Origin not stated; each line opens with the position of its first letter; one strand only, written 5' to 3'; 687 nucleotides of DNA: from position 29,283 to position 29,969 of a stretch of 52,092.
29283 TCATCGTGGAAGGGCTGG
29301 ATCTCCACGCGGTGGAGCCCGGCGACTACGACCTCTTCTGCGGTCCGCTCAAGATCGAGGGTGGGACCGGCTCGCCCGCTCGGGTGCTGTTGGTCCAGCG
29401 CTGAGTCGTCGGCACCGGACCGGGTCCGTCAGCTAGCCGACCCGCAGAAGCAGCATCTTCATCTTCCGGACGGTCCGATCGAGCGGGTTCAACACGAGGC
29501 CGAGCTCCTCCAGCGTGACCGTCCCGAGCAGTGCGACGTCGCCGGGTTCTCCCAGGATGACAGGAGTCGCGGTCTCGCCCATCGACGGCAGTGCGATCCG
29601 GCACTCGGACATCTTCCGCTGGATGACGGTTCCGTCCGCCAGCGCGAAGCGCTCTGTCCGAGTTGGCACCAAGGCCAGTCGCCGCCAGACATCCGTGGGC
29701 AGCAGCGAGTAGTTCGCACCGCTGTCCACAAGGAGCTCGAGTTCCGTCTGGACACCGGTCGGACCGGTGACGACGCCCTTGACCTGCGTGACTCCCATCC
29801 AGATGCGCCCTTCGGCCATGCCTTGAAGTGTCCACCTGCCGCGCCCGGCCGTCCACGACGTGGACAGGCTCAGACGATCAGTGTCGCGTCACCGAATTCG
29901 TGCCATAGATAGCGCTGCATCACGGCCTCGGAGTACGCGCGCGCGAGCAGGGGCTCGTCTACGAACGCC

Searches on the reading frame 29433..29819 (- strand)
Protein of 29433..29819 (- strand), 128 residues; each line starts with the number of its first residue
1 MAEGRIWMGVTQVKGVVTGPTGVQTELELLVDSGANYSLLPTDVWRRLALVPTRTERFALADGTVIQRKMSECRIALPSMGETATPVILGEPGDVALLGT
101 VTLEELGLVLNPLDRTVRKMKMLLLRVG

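Call 5: search_protein_families(library=pfam, proteins=[window:29436-29819:-], max_evalue=1)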
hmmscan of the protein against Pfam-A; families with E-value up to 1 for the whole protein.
window:29436-29819:- (128 aa): 2 families
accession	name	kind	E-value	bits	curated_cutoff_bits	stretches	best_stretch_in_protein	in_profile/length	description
PF13650.11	Asp_protease_2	-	2.4e-06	28.6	24.3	1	25-99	8-87/90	Aspartyl protease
PF13975.11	gag-asp_proteas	-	9.6e-06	26.5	28.2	1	26-104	9-91/92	gag-polyprotein putative aspartyl protease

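Call 6: search_protein_families(library=ncbifam, proteins=[window:29436-29819:-], max_evalue=1)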
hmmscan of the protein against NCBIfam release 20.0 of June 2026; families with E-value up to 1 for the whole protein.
window:29436-29819:- (128 aa): 1 family
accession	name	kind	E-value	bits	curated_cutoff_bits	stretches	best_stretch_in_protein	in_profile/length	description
TIGR03698.1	clan_AA_DTGF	subfamily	6.3e-10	39.3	57.35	1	25-116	15-106/107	clan AA aspartic protease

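Call 10: find_encoding_contigs(protein=window:29433-29819:-, flank=10000, max_places=6)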
Protein window:29433-29819:- (128 aa): 2 contigs read that carry it; 2 places shown.
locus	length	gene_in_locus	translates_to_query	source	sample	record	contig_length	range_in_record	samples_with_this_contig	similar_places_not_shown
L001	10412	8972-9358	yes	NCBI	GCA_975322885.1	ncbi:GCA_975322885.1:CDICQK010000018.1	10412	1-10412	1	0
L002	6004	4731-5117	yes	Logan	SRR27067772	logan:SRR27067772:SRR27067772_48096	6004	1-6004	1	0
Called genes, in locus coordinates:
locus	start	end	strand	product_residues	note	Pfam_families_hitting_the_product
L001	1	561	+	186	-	?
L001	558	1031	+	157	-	PF00111:Fer2, PF01799:Fer2_2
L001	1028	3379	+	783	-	PF01315:Ald_Xan_dh_C, PF02738:MoCoBD_1, PF20256:MoCoBD_2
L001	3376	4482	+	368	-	PF00962:A_deaminase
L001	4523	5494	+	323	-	PF19300:BPD_transp_1_N, PF00528:BPD_transp_1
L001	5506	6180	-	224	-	PF01081:Aldolase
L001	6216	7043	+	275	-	PF01590:GAF, PF13185:GAF_2, PF13492:GAF_3 (faint), PF00196:GerE, PF08281:Sigma70_r4_2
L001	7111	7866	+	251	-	PF00106:adh_short, PF08659:KR, PF13561:adh_short_C2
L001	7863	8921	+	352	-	PF02547:Queuosine_synth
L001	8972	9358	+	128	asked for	PF13975:gag-asp_proteas (weak), PF13650:Asp_protease_2 (weak)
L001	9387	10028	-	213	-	PF04199:Cyclase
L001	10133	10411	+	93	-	?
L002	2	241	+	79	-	?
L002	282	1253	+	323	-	PF19300:BPD_transp_1_N, PF00528:BPD_transp_1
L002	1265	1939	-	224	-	PF01081:Aldolase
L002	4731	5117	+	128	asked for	PF13975:gag-asp_proteas (weak), PF13650:Asp_protease_2 (weak)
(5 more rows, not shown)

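Call 24: find_homologous_proteins(query=window:29436-29819:-, max_evalue=0.001)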
Query window:29436-29819:- (128 aa): 2751 proteins with E <= 0.001 among 2826 candidates; the best 120 are listed.
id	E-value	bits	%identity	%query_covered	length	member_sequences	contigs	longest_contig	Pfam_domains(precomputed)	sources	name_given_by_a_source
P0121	6.3e-75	267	100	100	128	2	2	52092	PF13650.12,PF13975.12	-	-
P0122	5.6e-57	209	79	98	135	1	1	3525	PF13650.12,PF13975.12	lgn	-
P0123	7.0e-47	176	68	99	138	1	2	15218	PF13650.12,PF13975.12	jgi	jgi:clan AA aspartic protease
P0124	9.0e-46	173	68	100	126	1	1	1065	PF13650.12,PF13975.12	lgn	-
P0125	2.8e-43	165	68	94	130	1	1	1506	PF13650.12,PF13975.12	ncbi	-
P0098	7.1e-43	163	67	100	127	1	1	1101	PF13650.12,PF13975.12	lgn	-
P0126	7.3e-43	163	68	99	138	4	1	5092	PF13975.12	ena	-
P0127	1.0e-42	163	65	95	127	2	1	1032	PF13650.12,PF13975.12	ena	-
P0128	2.4e-42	162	67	94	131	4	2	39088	PF13650.12,PF13975.12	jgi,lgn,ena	-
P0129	5.6e-42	161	66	100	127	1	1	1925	PF13650.12,PF13975.12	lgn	-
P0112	4.3e-41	158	66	100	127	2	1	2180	PF13650.12,PF13975.12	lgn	-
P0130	7.1e-41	157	63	96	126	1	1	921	PF13650.12,PF13975.12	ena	-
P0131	9.1e-41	157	65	94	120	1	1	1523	PF13975.12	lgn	-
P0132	1.1e-40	156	63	95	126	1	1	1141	PF13650.12,PF13975.12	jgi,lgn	jgi:clan AA aspartic protease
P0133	1.1e-40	156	63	94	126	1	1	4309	PF13650.12,PF13975.12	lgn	-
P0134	1.2e-40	156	65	95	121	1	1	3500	PF13650.12,PF13975.12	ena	-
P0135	1.7e-40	156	63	95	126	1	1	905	PF13650.12,PF13975.12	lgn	-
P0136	2.2e-40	155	67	94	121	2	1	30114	PF13650.12,PF13975.12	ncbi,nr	ncbi:MAG: aspartyl protease family protein [Chloroflexi bacterium]|nr:aspartyl protease family prote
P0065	2.3e-40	155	63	99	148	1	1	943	PF13650.12,PF13975.12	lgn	-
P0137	4.6e-40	154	64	95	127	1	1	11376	PF13650.12,PF13975.12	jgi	jgi:clan AA aspartic protease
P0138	5.3e-40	154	66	94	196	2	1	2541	PF13975.12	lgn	-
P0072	6.4e-40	154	63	94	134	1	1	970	PF13650.12,PF13975.12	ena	-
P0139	7.4e-40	154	64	91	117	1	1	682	PF13650.12,PF13975.12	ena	-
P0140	7.8e-40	154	63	91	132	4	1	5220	PF13650.12,PF13975.12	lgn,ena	-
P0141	9.8e-40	153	64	92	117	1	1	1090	PF13650.12,PF13975.12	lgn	-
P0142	1.0e-39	153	63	94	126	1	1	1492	PF13650.12,PF13975.12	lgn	-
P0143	1.6e-39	153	64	91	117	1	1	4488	PF13650.12,PF13975.12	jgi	jgi:predicted aspartyl protease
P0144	1.6e-39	153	64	91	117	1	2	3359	PF13650.12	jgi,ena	-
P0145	3.3e-39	152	66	98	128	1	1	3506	PF13650.12,PF13975.12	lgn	-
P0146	3.7e-39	151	62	91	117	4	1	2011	PF13650.12,PF13975.12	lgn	-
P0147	4.4e-39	151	67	91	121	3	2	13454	PF13650.12,PF13975.12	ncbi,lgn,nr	ncbi:MAG: aspartyl protease family protein [Acidobacteriia bacterium]|nr:aspartyl protease family pr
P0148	6.8e-39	151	64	91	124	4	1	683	PF13650.12,PF13975.12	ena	-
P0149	8.4e-39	150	67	91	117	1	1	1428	PF13650.12,PF13975.12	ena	-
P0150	9.0e-39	150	62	91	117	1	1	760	PF13650.12,PF13975.12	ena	-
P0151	1.1e-38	150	64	91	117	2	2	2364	PF13650.12,PF13975.12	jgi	jgi:clan AA aspartic protease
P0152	1.1e-38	150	62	91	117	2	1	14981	PF13650.12,PF13975.12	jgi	jgi:predicted aspartyl protease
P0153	1.2e-38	150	63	92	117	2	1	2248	PF13650.12,PF13975.12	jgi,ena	-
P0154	1.3e-38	150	63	91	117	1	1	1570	PF13650.12,PF13975.12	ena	-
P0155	1.4e-38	150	65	91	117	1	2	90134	PF13650.12,PF13975.12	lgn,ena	-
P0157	1.4e-38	150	64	92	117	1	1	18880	PF13650.12,PF13975.12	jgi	-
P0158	1.5e-38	150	62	91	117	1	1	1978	PF13650.12,PF13975.12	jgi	jgi:aspartyl protease family protein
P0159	1.5e-38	150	63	92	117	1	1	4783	PF13650.12,PF13975.12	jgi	jgi:predicted aspartyl protease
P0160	1.5e-38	150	63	91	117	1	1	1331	PF13650.12,PF13975.12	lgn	-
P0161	1.6e-38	149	62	91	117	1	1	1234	PF13650.12,PF13975.12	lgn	-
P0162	1.7e-38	149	65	91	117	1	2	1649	PF13650.12,PF13975.12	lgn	-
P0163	1.7e-38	149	65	91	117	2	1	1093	PF13650.12,PF13975.12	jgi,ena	-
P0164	2.0e-38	149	62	91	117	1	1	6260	PF13650.12,PF13975.12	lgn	-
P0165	2.0e-38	149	67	88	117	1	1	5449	PF13650.12,PF13975.12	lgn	-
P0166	2.0e-38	149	60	95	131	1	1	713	PF13650.12,PF13975.12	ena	-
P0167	2.1e-38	149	64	91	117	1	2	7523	PF13650.12,PF13975.12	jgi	jgi:clan AA aspartic protease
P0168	2.3e-38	149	63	97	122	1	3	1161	PF13650.12,PF13975.12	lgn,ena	-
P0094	2.6e-38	149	62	96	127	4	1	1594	PF13650.12,PF13975.12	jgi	-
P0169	3.0e-38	149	64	91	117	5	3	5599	PF13650.12,PF13975.12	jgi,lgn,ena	-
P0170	3.6e-38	148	63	91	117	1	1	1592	PF13650.12,PF13975.12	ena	-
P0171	3.9e-38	148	62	91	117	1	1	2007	PF13650.12,PF13975.12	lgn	-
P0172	3.9e-38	148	61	91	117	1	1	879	PF13650.12,PF13975.12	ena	-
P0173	4.4e-38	148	62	91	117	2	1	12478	PF13650.12,PF13975.12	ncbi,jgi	jgi:clan AA aspartic protease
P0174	5.2e-38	148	62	92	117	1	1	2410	PF13650.12,PF13975.12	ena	-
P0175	5.7e-38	148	65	92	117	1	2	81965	PF13650.12,PF13975.12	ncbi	-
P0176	5.8e-38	148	64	91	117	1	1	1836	PF13650.12,PF13975.12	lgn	-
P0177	6.1e-38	148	65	91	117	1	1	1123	PF13650.12,PF13975.12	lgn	-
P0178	6.4e-38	147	66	91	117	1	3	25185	PF13650.12,PF13975.12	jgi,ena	jgi:clan AA aspartic protease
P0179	6.8e-38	147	64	91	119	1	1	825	PF13650.12,PF13975.12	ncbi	-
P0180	6.9e-38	147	63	91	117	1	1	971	PF13650.12,PF13975.12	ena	-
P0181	6.9e-38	147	59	92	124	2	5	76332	PF13650.12,PF13975.12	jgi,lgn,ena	jgi:predicted aspartyl protease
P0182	7.0e-38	147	62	98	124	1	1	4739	PF13650.12,PF13975.12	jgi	jgi:clan AA aspartic protease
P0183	7.6e-38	147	64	92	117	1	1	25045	PF13650.12,PF13975.12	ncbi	ncbi:MAG: retroviral-like aspartic protease family protein [Anaerolineae bacterium]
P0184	7.7e-38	147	62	91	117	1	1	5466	PF13650.12,PF13975.12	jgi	jgi:aspartyl protease family protein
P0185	7.7e-38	147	62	91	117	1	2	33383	PF13650.12,PF13975.12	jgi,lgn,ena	-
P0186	9.6e-38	147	62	91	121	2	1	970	PF13650.12,PF13975.12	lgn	-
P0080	9.7e-38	147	63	92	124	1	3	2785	PF13650.12,PF13975.12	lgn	-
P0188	1.0e-37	147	65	91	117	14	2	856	PF13650.12,PF13975.12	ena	-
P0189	1.0e-37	147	62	91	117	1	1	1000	PF13650.12,PF13975.12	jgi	-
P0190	1.0e-37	147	62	91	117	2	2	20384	PF13650.12,PF13975.12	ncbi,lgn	-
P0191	1.0e-37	147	63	91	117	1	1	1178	PF13650.12,PF13975.12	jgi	jgi:clan AA aspartic protease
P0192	1.1e-37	147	61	92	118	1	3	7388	PF13650.12,PF13975.12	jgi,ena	jgi:clan AA aspartic protease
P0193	1.1e-37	147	62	92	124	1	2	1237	PF13650.12,PF13975.12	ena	-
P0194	1.1e-37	147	63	91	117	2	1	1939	PF13650.12,PF13975.12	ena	-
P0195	1.1e-37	147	61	95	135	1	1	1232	PF13650.12,PF13975.12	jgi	jgi:clan AA aspartic protease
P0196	1.2e-37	147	64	88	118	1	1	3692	PF13650.12,PF13975.12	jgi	jgi:clan AA aspartic protease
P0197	1.2e-37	147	63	92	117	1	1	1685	PF13650.12,PF13975.12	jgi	jgi:clan AA aspartic protease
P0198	1.3e-37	146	62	91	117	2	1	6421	PF13650.12,PF13975.12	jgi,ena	jgi:clan AA aspartic protease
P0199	1.5e-37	146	62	91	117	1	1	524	PF13650.12,PF13975.12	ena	-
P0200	1.5e-37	146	63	91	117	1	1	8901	PF13650.12,PF13975.12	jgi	jgi:predicted aspartyl protease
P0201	1.7e-37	146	64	92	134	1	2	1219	PF13650.12,PF13975.12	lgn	-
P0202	1.8e-37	146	58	96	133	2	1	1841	PF13650.12,PF13975.12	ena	-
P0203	2.0e-37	146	62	91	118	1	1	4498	PF13650.12,PF13975.12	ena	-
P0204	2.1e-37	146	63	91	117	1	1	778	PF13650.12,PF13975.12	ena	-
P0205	2.1e-37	146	61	92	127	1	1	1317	PF13650.12,PF13975.12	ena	-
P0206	2.1e-37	146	63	96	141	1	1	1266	PF13650.12,PF13975.12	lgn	-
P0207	2.3e-37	146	64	91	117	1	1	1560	PF13650.12,PF13975.12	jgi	jgi:predicted aspartyl protease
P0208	2.4e-37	146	60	94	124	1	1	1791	PF13650.12,PF13975.12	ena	-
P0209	2.5e-37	146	60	91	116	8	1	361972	PF13650.12,PF13975.12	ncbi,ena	-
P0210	2.6e-37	146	63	91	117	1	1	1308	PF13650.12,PF13975.12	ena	-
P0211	2.6e-37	146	64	91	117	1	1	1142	PF13650.12,PF13975.12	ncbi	-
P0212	2.7e-37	145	64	92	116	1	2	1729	PF13650.12,PF13975.12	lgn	-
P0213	2.7e-37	145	63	92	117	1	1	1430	PF13650.12,PF13975.12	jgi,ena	-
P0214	2.7e-37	145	63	91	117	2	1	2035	PF13650.12,PF13975.12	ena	-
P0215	2.8e-37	145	61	92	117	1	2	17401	PF13650.12,PF13975.12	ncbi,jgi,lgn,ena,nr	ncbi:TPA: aspartyl protease [Candidatus Poribacteria bacterium]|nr:aspartyl protease [Candidatus Por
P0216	2.8e-37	145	57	92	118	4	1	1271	PF13650.12,PF13975.12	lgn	-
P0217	2.9e-37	145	60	91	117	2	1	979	PF13650.12,PF13975.12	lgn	-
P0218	2.9e-37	145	61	94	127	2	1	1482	PF13650.12,PF13975.12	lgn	-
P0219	3.1e-37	145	62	97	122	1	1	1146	PF13650.12,PF13975.12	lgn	-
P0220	3.1e-37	145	63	91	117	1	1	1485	PF13650.12,PF13975.12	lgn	-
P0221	3.2e-37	145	63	90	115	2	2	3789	PF13650.12,PF13975.12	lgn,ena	-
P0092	3.3e-37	145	59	92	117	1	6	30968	PF13650.12,PF13975.12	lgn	-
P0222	3.3e-37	145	61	91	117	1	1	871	PF13650.12,PF13975.12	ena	-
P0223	3.8e-37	145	61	91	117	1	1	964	PF13650.12,PF13975.12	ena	-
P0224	3.8e-37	145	62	92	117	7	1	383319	PF13650.12,PF13975.12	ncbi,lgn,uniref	ncbi:aspartyl protease family protein [Thermoflexus sp.]|uniref:aspartyl protease family protein n=1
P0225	3.9e-37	145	62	91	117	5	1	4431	PF13650.12,PF13975.12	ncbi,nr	ncbi:MAG: aspartyl protease family protein [Candidatus Bipolaricaulota bacterium]|nr:aspartyl protea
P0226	4.2e-37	145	63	91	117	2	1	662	PF13650.12,PF13975.12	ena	-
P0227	4.2e-37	145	64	91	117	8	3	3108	PF13650.12,PF13975.12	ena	-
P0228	4.3e-37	145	63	91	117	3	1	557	PF13650.12,PF13975.12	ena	-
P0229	4.5e-37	145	64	91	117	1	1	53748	PF13650.12,PF13975.12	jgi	jgi:clan AA aspartic protease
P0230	4.5e-37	145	60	94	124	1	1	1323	PF13650.12,PF13975.12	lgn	-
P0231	4.6e-37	145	61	92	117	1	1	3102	PF13650.12,PF13975.12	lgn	-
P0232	4.7e-37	145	62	91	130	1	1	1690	PF13650.12,PF13975.12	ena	-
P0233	4.8e-37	145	62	91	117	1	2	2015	PF13650.12,PF13975.12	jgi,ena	-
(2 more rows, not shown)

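Call 33: search_protein_families(library=phrogs, proteins=[window:29436-29819:-], max_evalue=0.01)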
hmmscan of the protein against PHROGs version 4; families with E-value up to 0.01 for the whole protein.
window:29436-29819:- (128 aa): 0 families

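Call 34: search_protein_families(library=padloc, proteins=[window:29436-29819:-], max_evalue=0.01)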
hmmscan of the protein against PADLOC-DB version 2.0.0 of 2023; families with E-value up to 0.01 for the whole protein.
window:29436-29819:- (128 aa): 0 families

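Call 41: predict_structure(alignment_id=A3)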
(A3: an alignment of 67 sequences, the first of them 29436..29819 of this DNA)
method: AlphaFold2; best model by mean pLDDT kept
length: 128 residues; sequences in the alignment: 67
mean_pLDDT: 83.8   pTM: 0.75
mean pLDDT of the five models: 83.8, 83.2, 74.0, 71.3, 70.7
residues with pLDDT >= 90: 56; 70-90: 53; 50-70: 8; < 50: 11
segments of 3 or more residues with pLDDT < 50: 1-8, 125-127
pLDDT, mean of each block of 10 residues (from residue 1): 45 90 92 87 95 91 89 85 90 90 87 85 56
secondary structure, 60 per line:
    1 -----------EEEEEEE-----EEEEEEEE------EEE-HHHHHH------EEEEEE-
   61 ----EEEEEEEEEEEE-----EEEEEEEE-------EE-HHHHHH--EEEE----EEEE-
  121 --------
elements in order: E12-18 E24-31 E38-40 H42-47 E54-59 E65-76 E82-89 H100-105 E108-111 E116-119

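Call 47: fold_search(model_id=the predicted structure, library=pdb)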
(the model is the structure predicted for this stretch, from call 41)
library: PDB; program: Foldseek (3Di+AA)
matches with E <= 10: 1187; with E <= 0.001: 125
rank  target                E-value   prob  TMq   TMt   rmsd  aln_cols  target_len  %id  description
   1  4dqc_A                1.0e-05  1.00  0.51  0.63   3.6       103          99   16  Crystal Structure of (G16C/L38C) HIV-1 Protease in Complex with DRV (released 2012-03-07)
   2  3mws_A                1.2e-05  1.00  0.54  0.67   3.4       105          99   18  Crystal Structure of Group N HIV-1 Protease (released 2011-03-23)
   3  2z54_A                1.2e-05  1.00  0.52  0.64   3.5       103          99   18  The Influence of I47A Mutation on Reduced Susceptibility to the Protease Inhibitor Lopinavir (released 2008-07-01)
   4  2avm_A                1.2e-05  1.00  0.52  0.65   3.5       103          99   17  Kinetics, stability, and structural changes in high resolution crystal structures of HIV-1 protease with drug resistan (released 2006-01-24)
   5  1sdv_A                1.3e-05  1.00  0.52  0.64   3.6       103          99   16  Crystal structures of HIV protease V82A and L90M mutants reveal changes in indinavir binding site. (released 2004-05-25)
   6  5kr1_A                1.5e-05  1.00  0.51  0.63   3.6       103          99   16  Protease PR5-DRV (released 2016-09-21)
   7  2f3k_A                1.5e-05  1.00  0.54  0.66   3.1       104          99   19  Substrate envelope and drug resistance: crystal structure of r01 in complex with wild-type hiv-1 protease (released 2006-11-21)
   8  3s43_A                1.5e-05  1.00  0.52  0.64   3.6       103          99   17  HIV-1 protease triple mutants V32I, I47V, V82I with antiviral drug amprenavir (released 2012-03-21)
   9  2aoc_A                1.5e-05  1.00  0.52  0.64   3.6       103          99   17  Crystal structure analysis of HIV-1 protease mutant I84V with a substrate analog P2-NC (released 2006-01-17)
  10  4obd_A                1.8e-05  1.00  0.54  0.67   3.1       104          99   17  Crystal Structure of Nelfinavir-Resistant, Inactive HIV-1 Protease (D30N/N88D) in Complex with the p1-p6 substrate var (released 2014-11-26)
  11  4njt_A                1.8e-05  1.00  0.52  0.65   3.2       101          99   17  Crystal structure of multidrug-resistant clinical isolate A02 HIV-1 protease in complex with darunavir (released 2014-04-02)
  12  2r3t_A                1.8e-05  1.00  0.53  0.66   3.3       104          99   18  I50V HIV-1 protease mutant in complex with a carbamoyl decorated pyrrolidine-based inhibitor (released 2008-09-02)
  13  2hb2                  1.8e-05  1.00  0.51  0.64   3.8       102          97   18  Structure of HIV protease 6X mutant in apo form (released 2007-06-26)
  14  6oot_A                1.9e-05  1.00  0.54  0.66   3.2       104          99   16  HIV-1 Protease NL4-3 L89V, L90M Mutant in complex with darunavir (released 2019-08-21)
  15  2avq_A                2.0e-05  1.00  0.53  0.66   3.2       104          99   17  Kinetics, stability, and structural changes in high resolution crystal structures of HIV-1 protease with drug resistan (released 2006-01-24)
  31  2b7f_A                3.2e-05  1.00  0.66  0.72   2.6       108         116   21  Crystal structure of human T-cell leukemia virus protease, a novel target for anti-cancer design (released 2005-12-06)
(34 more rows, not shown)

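Call 52: find_encoding_contigs(protein=P0122, flank=10000, max_places=4)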
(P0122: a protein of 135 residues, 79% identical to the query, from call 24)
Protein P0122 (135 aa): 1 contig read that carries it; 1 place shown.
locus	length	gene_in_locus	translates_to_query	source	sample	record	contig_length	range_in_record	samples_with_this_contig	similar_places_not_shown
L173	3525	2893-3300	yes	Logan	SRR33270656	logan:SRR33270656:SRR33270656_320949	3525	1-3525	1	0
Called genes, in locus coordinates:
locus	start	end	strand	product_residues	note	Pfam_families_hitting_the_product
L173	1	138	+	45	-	?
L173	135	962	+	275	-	PF01590:GAF, PF13185:GAF_2, PF04545:Sigma70_r4 (faint), PF00196:GerE, PF08281:Sigma70_r4_2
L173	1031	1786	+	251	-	PF00106:adh_short, PF08659:KR, PF13561:adh_short_C2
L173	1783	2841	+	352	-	PF02547:Queuosine_synth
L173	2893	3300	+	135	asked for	PF13650:Asp_protease_2, PF13975:gag-asp_proteas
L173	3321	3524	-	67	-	?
